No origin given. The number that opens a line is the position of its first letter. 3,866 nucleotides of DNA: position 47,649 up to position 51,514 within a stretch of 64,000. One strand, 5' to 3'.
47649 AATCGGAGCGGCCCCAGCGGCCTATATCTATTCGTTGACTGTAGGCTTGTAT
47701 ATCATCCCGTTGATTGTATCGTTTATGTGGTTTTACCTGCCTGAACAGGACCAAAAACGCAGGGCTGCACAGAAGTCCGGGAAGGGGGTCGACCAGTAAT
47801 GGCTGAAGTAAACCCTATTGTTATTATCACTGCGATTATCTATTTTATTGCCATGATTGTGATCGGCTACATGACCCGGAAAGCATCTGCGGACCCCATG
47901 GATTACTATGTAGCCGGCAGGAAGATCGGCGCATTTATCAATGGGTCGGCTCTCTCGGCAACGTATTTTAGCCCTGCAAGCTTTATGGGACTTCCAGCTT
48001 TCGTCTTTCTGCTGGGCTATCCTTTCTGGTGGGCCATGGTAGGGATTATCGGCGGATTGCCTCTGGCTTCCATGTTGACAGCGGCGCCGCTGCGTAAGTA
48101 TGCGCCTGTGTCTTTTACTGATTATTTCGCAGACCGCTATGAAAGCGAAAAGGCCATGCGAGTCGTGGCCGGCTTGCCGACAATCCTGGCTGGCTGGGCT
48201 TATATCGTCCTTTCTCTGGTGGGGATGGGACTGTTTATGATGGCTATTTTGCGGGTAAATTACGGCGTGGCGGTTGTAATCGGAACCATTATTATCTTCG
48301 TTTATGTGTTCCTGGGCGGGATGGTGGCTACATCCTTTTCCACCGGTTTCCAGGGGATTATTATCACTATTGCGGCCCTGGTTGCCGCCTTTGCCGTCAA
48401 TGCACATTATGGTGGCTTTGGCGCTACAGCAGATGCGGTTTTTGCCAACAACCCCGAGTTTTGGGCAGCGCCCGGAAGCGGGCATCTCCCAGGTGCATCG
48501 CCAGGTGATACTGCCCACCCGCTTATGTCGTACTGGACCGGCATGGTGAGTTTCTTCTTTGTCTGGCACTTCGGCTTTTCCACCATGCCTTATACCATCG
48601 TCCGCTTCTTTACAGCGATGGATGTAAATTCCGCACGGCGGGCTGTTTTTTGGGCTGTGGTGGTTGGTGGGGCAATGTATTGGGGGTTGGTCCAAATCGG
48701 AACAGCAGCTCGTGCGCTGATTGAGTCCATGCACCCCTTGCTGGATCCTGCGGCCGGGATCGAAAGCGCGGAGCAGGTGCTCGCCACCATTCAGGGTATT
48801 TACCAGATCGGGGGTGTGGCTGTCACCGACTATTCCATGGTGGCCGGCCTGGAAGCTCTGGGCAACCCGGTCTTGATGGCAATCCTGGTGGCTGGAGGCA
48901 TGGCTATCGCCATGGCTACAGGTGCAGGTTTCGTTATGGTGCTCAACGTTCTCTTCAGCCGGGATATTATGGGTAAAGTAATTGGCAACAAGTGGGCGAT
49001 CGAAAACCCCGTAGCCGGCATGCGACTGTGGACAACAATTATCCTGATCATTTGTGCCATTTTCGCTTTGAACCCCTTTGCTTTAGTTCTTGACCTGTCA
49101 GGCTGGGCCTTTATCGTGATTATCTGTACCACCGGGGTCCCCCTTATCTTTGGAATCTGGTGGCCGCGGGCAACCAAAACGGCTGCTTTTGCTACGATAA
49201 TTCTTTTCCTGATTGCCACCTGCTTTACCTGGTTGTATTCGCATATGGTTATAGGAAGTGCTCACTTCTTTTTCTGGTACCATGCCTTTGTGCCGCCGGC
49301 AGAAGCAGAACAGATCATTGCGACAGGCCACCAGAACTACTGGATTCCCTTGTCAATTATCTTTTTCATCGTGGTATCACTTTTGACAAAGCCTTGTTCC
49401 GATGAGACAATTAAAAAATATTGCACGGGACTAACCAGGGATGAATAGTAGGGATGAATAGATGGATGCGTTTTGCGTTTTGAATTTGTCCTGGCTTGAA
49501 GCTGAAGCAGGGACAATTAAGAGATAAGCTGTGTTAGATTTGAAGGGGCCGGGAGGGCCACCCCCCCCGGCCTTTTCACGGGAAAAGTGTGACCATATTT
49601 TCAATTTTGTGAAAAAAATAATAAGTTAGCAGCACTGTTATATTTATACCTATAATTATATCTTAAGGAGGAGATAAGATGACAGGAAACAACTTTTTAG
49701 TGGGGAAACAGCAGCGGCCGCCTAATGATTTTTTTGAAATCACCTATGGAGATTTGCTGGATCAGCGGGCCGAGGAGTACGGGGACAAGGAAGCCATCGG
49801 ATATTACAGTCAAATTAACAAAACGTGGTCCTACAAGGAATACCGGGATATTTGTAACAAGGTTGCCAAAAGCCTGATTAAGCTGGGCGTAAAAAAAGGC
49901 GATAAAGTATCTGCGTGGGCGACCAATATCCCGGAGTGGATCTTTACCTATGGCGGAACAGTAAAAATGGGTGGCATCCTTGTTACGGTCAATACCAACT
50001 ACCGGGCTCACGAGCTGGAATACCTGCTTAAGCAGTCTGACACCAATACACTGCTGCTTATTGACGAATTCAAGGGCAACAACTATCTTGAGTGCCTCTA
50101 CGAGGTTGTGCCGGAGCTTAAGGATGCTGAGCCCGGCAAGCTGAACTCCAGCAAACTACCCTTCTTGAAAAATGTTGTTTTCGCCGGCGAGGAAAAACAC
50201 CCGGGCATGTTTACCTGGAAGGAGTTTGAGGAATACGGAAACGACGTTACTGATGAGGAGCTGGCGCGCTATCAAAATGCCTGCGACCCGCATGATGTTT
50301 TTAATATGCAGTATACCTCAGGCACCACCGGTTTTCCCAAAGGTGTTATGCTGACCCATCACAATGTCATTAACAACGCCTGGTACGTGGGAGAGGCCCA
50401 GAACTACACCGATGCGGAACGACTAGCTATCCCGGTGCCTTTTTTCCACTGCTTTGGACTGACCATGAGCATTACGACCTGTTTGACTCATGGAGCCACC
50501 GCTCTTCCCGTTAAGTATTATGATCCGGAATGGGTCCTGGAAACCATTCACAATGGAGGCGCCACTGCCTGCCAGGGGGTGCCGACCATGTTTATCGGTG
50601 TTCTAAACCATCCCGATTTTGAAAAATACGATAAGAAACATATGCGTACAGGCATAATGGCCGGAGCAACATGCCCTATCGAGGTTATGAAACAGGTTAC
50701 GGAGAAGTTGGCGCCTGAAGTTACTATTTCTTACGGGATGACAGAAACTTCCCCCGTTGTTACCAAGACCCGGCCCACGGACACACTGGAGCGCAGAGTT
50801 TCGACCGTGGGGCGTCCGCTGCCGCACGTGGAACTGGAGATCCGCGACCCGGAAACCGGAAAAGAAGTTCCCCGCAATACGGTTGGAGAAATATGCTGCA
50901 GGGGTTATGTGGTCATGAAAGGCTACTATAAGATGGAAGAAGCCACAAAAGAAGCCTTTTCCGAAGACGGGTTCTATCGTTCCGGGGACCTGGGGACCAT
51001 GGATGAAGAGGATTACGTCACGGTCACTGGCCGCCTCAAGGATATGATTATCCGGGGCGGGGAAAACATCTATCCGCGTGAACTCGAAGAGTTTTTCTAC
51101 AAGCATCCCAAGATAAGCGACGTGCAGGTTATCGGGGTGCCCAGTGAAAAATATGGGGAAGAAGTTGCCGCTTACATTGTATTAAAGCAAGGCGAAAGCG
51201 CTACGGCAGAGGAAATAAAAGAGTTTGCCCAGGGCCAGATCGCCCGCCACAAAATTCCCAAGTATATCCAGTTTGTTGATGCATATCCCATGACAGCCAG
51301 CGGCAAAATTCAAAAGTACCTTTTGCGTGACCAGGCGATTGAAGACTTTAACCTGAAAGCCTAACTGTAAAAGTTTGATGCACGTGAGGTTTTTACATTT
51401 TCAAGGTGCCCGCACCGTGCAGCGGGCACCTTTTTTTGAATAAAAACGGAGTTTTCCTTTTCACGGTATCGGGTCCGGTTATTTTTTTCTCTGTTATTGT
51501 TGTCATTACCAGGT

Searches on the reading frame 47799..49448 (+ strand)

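Call 86: search_protein_families(library=pfam, proteins=[window:47799-49448:+], max_evalue=0.00001)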
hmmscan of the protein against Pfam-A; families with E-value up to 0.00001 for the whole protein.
window:47799-49448:+ (549 aa): 1 family
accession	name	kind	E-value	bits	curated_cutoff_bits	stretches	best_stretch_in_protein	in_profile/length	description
PF00474.23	SSF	-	9.2e-44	150.4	22.8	1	36-468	1-404/406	Sodium:solute symporter family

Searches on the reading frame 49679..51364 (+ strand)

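Call 86: search_protein_families(library=pfam, proteins=[window:49679-51364:+], max_evalue=0.00001)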
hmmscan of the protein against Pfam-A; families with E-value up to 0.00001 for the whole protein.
window:49679-51364:+ (561 aa): 2 families
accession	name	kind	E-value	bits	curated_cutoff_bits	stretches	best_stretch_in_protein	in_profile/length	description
PF00501.34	AMP-binding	-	3.1e-93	313.1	29.9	1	28-417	2-384/384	AMP-binding enzyme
PF13193.12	AMP-binding_C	-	3.2e-19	70.1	24.5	1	468-543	1-76/76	AMP-binding enzyme C-terminal domain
